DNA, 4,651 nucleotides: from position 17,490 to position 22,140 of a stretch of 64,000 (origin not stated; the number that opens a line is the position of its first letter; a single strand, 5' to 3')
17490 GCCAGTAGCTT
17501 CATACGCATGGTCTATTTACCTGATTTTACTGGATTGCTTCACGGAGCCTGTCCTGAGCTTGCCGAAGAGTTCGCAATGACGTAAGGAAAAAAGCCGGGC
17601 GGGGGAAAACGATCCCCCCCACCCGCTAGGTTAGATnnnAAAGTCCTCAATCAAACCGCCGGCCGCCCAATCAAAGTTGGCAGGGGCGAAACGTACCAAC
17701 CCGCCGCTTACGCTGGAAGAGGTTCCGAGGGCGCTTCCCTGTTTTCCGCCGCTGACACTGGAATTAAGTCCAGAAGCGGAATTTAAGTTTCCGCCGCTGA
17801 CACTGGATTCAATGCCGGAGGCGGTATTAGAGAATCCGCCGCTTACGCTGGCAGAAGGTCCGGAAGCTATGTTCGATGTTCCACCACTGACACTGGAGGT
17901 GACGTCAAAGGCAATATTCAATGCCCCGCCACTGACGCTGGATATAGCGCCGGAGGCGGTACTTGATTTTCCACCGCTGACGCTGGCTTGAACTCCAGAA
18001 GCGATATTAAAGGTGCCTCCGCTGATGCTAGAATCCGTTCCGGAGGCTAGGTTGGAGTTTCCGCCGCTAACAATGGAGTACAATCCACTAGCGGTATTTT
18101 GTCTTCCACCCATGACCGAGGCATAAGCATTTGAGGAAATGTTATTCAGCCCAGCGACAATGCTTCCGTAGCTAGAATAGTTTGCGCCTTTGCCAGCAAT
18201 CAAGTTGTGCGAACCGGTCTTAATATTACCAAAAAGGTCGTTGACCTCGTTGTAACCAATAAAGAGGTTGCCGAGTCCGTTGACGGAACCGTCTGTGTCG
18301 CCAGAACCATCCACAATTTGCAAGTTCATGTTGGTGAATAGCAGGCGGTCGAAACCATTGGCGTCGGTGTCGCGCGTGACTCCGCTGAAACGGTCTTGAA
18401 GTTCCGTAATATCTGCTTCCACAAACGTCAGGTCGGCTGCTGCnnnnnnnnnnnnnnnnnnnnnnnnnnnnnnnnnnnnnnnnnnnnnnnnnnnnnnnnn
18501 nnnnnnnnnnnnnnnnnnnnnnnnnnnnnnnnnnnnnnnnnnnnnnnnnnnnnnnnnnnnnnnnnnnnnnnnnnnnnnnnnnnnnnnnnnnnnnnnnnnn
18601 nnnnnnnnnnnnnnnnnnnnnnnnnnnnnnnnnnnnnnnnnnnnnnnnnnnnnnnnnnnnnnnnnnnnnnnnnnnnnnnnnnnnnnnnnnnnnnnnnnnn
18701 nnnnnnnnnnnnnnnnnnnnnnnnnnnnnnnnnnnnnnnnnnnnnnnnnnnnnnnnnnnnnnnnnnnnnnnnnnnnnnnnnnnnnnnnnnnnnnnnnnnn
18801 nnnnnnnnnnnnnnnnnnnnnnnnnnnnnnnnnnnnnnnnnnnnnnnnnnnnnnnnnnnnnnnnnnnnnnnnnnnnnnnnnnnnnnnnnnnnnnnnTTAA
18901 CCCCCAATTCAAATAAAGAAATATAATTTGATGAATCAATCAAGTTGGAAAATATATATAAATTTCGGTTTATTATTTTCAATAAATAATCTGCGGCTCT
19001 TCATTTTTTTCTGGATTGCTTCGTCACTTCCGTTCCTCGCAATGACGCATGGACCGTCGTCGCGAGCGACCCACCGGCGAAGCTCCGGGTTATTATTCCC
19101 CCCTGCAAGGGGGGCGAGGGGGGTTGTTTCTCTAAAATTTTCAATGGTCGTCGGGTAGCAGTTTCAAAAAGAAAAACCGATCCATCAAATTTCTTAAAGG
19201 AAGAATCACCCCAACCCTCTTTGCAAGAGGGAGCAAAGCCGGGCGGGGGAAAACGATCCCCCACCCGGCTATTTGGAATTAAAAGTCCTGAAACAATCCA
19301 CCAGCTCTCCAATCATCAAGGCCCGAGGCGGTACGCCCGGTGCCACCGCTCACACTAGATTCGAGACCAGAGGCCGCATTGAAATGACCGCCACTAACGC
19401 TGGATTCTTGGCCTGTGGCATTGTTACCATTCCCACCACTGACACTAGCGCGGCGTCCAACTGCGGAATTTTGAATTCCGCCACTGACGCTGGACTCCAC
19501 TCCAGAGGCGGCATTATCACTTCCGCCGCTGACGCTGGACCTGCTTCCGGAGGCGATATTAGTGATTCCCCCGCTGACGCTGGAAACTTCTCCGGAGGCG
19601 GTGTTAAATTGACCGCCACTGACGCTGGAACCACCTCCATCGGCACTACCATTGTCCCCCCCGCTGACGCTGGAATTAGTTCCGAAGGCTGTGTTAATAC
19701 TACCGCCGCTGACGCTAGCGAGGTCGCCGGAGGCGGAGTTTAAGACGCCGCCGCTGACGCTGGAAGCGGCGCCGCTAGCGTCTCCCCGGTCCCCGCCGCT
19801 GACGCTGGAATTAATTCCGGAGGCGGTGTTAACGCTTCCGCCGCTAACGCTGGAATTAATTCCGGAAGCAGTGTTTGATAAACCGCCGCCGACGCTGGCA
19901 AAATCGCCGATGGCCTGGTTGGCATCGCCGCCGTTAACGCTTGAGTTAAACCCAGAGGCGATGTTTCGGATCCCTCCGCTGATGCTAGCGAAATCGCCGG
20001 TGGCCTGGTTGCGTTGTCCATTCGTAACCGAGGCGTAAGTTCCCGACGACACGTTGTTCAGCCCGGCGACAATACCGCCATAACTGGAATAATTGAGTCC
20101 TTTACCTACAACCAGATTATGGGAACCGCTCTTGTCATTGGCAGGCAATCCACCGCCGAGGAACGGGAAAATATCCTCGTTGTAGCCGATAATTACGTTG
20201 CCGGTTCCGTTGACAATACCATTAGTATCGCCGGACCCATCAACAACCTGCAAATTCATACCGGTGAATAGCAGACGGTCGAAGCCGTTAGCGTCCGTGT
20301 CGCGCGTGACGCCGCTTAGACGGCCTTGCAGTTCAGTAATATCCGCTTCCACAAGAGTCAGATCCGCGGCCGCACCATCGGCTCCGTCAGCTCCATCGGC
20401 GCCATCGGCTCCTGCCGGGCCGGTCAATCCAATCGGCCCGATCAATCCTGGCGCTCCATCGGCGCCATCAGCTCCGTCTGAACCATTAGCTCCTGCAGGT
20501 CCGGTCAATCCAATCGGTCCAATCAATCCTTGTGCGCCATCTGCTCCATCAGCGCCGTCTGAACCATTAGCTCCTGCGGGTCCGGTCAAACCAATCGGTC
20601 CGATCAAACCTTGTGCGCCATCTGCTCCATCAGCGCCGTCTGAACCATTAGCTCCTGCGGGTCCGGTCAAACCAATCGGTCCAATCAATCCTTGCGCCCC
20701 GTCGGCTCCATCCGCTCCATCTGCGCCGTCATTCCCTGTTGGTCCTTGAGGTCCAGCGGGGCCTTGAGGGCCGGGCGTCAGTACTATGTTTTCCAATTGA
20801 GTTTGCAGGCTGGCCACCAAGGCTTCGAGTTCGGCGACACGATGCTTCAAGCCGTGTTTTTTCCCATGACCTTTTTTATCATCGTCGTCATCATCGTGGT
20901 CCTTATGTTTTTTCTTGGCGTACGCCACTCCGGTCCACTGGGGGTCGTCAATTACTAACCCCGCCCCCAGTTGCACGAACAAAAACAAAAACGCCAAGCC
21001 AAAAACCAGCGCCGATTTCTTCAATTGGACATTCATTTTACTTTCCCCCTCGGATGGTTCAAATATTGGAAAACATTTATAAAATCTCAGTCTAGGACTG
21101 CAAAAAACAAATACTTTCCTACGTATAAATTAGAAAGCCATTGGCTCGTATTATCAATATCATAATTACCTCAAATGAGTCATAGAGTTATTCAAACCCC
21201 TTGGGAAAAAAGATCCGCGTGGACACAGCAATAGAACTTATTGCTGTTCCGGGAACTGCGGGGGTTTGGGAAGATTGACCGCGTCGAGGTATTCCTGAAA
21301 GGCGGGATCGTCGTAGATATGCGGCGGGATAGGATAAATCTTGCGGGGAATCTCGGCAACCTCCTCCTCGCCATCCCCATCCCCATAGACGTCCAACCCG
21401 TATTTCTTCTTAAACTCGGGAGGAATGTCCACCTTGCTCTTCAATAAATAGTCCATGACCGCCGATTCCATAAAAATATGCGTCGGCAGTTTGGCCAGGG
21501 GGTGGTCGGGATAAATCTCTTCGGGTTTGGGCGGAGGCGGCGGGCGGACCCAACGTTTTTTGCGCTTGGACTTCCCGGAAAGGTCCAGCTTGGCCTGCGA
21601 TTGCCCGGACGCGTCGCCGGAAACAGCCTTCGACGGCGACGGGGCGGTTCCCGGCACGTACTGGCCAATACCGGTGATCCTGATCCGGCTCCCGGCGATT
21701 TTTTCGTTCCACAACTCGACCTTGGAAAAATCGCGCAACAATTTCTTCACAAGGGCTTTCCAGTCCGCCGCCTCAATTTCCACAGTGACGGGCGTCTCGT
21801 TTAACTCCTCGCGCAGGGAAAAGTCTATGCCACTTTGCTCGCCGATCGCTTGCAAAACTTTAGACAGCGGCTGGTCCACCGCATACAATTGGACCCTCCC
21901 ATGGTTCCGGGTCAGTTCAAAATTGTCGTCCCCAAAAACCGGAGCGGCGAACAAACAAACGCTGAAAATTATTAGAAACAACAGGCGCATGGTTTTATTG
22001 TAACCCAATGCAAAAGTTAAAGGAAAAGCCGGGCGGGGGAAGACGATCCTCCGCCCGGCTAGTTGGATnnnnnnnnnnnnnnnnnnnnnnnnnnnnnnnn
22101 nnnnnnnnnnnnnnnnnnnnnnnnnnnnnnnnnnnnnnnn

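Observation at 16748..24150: Internally duplicated locus: three collagen/beta-repeat fibre genes interleaved with two dedicated secreted partner genes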

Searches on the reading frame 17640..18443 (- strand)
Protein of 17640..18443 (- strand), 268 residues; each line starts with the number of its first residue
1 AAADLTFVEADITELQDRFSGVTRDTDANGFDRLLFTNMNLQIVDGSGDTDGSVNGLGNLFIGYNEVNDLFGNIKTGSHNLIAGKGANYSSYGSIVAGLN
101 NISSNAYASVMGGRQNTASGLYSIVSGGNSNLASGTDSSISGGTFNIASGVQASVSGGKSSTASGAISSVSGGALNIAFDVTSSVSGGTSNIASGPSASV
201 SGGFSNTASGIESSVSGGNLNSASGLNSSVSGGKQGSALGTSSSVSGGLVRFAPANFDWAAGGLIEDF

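Call 24: find_homologous_proteins(query=window:17640-18440:-, max_evalue=0.001)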
Query seq(267 aa) (267 aa): 2007 proteins with E <= 0.001 among 6061 candidates; the best 120 are listed.
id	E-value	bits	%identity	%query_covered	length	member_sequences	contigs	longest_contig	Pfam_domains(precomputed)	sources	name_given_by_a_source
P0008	7.4e-73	263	50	99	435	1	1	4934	PF21300.3,PF18792.7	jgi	jgi:hypothetical protein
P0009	1.4e-68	250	52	92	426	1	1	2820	PF18792.7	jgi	jgi:hypothetical protein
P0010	1.7e-66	243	48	81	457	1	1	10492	PF21300.3,PF18792.7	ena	-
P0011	1.3e-64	236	50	94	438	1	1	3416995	PF21300.3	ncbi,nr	ncbi:MAG: hypothetical protein JSU92_02980 [Deltaproteobacteria bacterium]|nr:MAG: hypothetical prot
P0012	3.6e-64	235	48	90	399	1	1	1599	PF21300.3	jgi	jgi:hypothetical protein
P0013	1.3e-63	233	41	97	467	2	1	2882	PF21300.3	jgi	jgi:hypothetical protein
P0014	7.9e-63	231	54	84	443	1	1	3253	-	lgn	-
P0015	7.3e-62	227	42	98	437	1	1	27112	PF21300.3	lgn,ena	-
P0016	2.0e-61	226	48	88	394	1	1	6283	PF21300.3,PF18792.7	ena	-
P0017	3.8e-61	225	49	68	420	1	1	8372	-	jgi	jgi:hypothetical protein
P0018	1.0e-60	224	46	99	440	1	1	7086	PF21300.3,PF18792.7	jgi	jgi:hypothetical protein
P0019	2.5e-59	219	48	94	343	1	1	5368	PF21300.3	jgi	jgi:hypothetical protein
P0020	1.8e-58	216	49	92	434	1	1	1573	PF04122.18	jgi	jgi:hypothetical protein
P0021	2.7e-58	216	49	93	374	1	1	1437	PF18792.7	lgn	-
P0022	3.3e-58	216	47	98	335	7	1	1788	PF21300.3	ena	-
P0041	7.4e-54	201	49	100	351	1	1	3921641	-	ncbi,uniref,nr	ncbi:MAG: hypothetical protein G3M70_08820 [Candidatus Nitronauta litoralis]|uniref:Uncharacterized 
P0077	8.4e-49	185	48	98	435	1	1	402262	PF21300.3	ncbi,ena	-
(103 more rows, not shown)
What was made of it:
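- JGI labels a few relatives 'trimeric autotransporter adhesin' (call 24).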

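Call 25: find_encoding_contigs(protein=P0041, flank=6000, max_places=2)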
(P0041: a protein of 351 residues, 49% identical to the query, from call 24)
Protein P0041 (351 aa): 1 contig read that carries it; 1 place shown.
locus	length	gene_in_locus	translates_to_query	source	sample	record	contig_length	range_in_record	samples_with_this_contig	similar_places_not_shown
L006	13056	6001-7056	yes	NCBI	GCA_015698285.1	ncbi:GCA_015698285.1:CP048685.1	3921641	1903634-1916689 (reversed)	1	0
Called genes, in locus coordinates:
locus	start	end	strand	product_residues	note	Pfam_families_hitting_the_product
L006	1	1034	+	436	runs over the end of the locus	-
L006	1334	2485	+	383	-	-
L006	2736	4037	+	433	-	-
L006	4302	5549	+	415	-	-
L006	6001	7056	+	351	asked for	-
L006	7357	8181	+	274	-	-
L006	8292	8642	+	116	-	PF13616:Rotamase_3, PF00639:Rotamase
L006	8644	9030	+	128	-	PF00903:Glyoxalase, PF12681:Glyoxalase_2, PF13669:Glyoxalase_4, PF18029:Glyoxalase_6 (weak), PF22677:Ble-like_N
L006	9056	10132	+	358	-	PF04055:Radical_SAM, PF19288:CofH_C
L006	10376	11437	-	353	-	PF01594:AI-2E_transport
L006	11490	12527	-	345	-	-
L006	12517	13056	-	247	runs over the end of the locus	PF01479:S4, PF00849:PseudoU_synth_2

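Call 26: find_encoding_contigs(protein=P0011, flank=6000, max_places=2)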
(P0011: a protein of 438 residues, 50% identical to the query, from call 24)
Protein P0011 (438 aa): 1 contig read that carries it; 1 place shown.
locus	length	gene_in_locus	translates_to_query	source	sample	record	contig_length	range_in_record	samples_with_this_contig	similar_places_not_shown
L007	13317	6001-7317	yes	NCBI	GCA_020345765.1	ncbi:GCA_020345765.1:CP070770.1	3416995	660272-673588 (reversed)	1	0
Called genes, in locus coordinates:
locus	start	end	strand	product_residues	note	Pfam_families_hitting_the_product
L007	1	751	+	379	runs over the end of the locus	PF01761:DHQ_synthase, PF24621:DHQS_C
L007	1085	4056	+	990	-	-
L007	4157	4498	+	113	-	-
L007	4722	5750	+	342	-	-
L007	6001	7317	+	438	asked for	PF21300:LbR_Ice_bind (faint)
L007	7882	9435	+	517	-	PF07719:TPR_2 (weak), PF08308:PEGA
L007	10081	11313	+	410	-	PF00108:Thiolase_N, PF02803:Thiolase_C, PF22691:Thiolase_C_1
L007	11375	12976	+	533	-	PF00501:AMP-binding, PF13193:AMP-binding_C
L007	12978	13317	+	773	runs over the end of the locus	PF02629:CoA_binding, PF13380:CoA_binding_2, PF13607:Succ_CoA_lig, PF13549:ATP-grasp_5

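Call 27: find_encoding_contigs(protein=P0077, flank=6000, max_places=2)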
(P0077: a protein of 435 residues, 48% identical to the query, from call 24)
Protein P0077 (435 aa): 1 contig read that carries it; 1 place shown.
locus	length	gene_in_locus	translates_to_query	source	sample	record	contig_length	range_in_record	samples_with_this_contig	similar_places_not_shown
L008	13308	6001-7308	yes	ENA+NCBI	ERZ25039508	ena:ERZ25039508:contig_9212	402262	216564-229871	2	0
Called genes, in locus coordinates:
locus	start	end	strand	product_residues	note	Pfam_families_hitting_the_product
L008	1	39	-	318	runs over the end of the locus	-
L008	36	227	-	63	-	PF12728:HTH_17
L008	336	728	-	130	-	-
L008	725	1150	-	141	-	PF00589:Phage_integrase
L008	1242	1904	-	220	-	-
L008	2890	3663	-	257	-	PF01548:DEDD_Tnp_IS110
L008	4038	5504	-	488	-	PF21300:LbR_Ice_bind (faint), PF18792:UspA1_rep (faint)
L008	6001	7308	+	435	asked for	PF21300:LbR_Ice_bind (faint)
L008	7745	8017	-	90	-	-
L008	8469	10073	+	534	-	PF03007:WS_DGAT_cat, PF06974:WS_DGAT_C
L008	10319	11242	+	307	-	PF00389:2-Hacid_dh, PF02826:2-Hacid_dh_C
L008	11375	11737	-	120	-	PF00106:adh_short, PF13561:adh_short_C2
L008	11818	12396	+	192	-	-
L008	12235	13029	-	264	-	PF04909:Amidohydro_2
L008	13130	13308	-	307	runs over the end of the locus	PF00389:2-Hacid_dh, PF02826:2-Hacid_dh_C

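Call 54: predict_structure(alignment_id=A5)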
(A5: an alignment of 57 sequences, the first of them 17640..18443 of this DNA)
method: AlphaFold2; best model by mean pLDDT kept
length: 268 residues; sequences in the alignment: 57
mean_pLDDT: 92.1   pTM: 0.80
mean pLDDT of the five models: 92.1, 75.3, 75.0, 74.7, 72.7
residues with pLDDT >= 90: 196; 70-90: 64; 50-70: 7; < 50: 1
segments of 3 or more residues with pLDDT < 50: none
pLDDT, mean of each block of 10 residues (from residue 1): 92 94 92 89 77 77 80 84 89 91 95 96 97 98 97 97 98 97 98 98 98 98 98 96 95 97 62
secondary structure, 60 per line:
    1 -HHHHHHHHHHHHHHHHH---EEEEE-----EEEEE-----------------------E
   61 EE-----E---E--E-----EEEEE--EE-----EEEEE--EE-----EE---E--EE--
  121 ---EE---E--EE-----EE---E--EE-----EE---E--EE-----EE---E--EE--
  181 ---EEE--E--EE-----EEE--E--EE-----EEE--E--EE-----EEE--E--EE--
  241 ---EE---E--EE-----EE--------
elements in order: H2-18 E22-26 E32-36 E60-62 E81-85 E95-99 E184-186 E199-201 E214-216 E229-231
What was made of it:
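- On Trimeric autotransporter adhesin (type Vc secretion): AF2 pLDDT 92 (call 54).
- AF2 model of fibre A residues 152-419: pLDDT 92, pTM 0.80 (call 54).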

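Call 56: fold_search(model_id=the predicted structure, library=pdb)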
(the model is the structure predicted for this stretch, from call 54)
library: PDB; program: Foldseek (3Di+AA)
matches with E <= 10: 106; with E <= 0.001: 2
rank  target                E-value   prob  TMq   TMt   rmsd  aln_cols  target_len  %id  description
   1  3pr7_A                2.8e-06  1.00  0.56  0.51   5.6       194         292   31  Multi-functional and mechanosensitive receptor binding activity of the Moraxella catarrhalis adhesin UspA1 (released 2011-09-07)
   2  9gh5_A                4.9e-04  1.00  0.47  0.50   6.4       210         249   21  Complex of Fusobacterium nucleatum CbpF with human CEACAM1 (released 2025-04-02)
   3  9u93_A                1.4e-03  1.00  0.58  0.59   3.5       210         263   23  Cryo-EM structure of Fusobacterium nucleatum CbpF in complex with human CEACAM5 (released 2025-09-03)
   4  3wp8                  4.8e-03  1.00  0.37  0.32  14.5       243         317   17  Acinetobacter sp. Tol 5 AtaA C-terminal Ylhead fused to GCN4 adaptors (Chead) (released 2015-03-04)
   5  3ntn_B                1.0e-02  1.00  0.33  0.41   4.8       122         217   26  Crystal Structure of UspA1 head and neck domain from Moraxella catarrhalis (released 2011-07-06)
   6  9gh4_A                2.2e-02  1.00  0.41  0.44   7.4       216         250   19  Fusobacterium nucleatum adhesin CbpF (released 2025-04-02)
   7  3jqy_C                2.3e-02  0.15  0.13  0.15  13.9       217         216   16  Crystal Structure of the polySia specific acetyltransferase NeuO (released 2010-08-18)
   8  4ihh_B                4.5e-02  0.25  0.20  0.18  11.4       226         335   14  Chasing Acyl Carrier Protein Through a Catalytic Cycle of Lipid A Production (released 2013-11-13)
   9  3ntn_A                8.1e-02  1.00  0.36  0.45   3.4       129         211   24  Crystal Structure of UspA1 head and neck domain from Moraxella catarrhalis (released 2011-07-06)
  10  8c50_A                9.9e-02  0.15  0.17  0.14  13.7       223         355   17  Pontibacter korlensis curli subunit CsgA (released 2023-06-28)
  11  2xqh                  1.2e-01  0.90  0.19  0.19   9.5       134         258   19  Crystal structure of an immunoglobulin-binding fragment of the trimeric autotransporter adhesin EibD (released 2011-07-20)
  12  6ued                  1.5e-01  0.12  0.17  0.15  12.0       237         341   12  Apo Pseudomonas aeruginosa LpxD Structure (released 2019-11-13)
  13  3s6l_A                2.4e-01  1.00  0.39  0.65   2.6       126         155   31  Crystal structure of a YadA-like head domain of the trimeric autotransporter adhesin BoaA from Burkholderia pseudomall (released 2011-06-22)
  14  3s6l_B                3.0e-01  0.94  0.26  0.43   6.6       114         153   24  Crystal structure of a YadA-like head domain of the trimeric autotransporter adhesin BoaA from Burkholderia pseudomall (released 2011-06-22)
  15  3ult_A                3.0e-01  0.85  0.28  0.58   7.4       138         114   28  Crystal structure of an ice-binding protein from the perennial ryegrass, Lolium perenne (released 2012-02-15)
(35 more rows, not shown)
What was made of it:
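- On Trimeric autotransporter adhesin (type Vc secretion): Foldseek hits UspA1, CbpF, AtaA and BoaA heads (call 56).
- Foldseek top hits are UspA1 (2.8e-6), CbpF, AtaA Ylhead and BoaA YadA-like head (call 56).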

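Call 103: search_dna_similar(query=window:17640-18443:-, collection=phages, mode=protein, max_rows=10, max_evalue=0.001)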
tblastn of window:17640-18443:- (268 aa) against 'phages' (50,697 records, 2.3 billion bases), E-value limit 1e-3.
No match.

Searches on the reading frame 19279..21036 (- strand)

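Call 3: search_protein_families(library=pfam, proteins=[window:19279-21036:-], max_evalue=1)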
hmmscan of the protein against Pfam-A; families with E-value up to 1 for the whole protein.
window:19279-21036:- (585 aa): 2 families
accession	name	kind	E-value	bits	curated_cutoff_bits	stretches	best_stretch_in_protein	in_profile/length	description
PF01391.23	Collagen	-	7.1e-21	74.2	27.2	3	88-143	3-58/60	Collagen triple helix repeat (20 copies)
PF21300.2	LbR_Ice_bind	-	0.079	13.5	30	1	323-414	9-97/97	Grass antifreeze beta roll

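Call 4: search_protein_families(library=ncbifam, proteins=[window:19279-21036:-], max_evalue=1)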
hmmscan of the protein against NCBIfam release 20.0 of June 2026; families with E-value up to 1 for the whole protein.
window:19279-21036:- (585 aa): 3 families
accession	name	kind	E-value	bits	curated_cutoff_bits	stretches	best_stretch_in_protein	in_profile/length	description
NF038329.2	gly_rich_SclB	equivalog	3.6e-23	82.2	325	1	63-222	89-251/442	LPXTG-anchored collagen-like adhesin Scl2/SclB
NF038330.1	adhesin_SclA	exception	5.9e-18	65.7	400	1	65-223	98-254/405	LPXTG-anchored collagen-like adhesin Scl1/SclA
NF046116.1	adhesin_Lcl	equivalog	6.4e-18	64.5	500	1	61-225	42-199/431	collagen-like adhesin Lcl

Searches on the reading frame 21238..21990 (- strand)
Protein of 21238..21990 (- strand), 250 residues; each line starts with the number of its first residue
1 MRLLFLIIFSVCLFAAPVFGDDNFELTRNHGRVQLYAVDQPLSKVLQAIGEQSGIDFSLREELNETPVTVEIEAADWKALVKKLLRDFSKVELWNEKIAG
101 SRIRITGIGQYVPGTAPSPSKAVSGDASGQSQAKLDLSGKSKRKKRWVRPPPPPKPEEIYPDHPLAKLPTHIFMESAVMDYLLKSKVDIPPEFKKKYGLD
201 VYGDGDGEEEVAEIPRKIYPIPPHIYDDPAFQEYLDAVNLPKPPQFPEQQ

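Call 3: search_protein_families(library=pfam, proteins=[window:21238-21990:-], max_evalue=1)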
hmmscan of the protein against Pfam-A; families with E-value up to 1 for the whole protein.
window:21238-21990:- (250 aa): 0 families

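Call 4: search_protein_families(library=ncbifam, proteins=[window:21238-21990:-], max_evalue=1)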
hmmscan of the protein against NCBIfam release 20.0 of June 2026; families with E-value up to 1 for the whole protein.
window:21238-21990:- (250 aa): 1 family
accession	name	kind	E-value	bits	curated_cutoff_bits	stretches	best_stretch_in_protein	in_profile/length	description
NF033431.1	cinnamycin_RiPP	subfamily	0.16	12.6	35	1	51-104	6-60/81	cinnamycin family lantibiotic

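Call 31: search_protein_families(library=phrogs, proteins=[window:21238-21990:-], max_evalue=0.01)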
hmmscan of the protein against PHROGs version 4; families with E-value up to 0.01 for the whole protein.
window:21238-21990:- (250 aa): 0 families
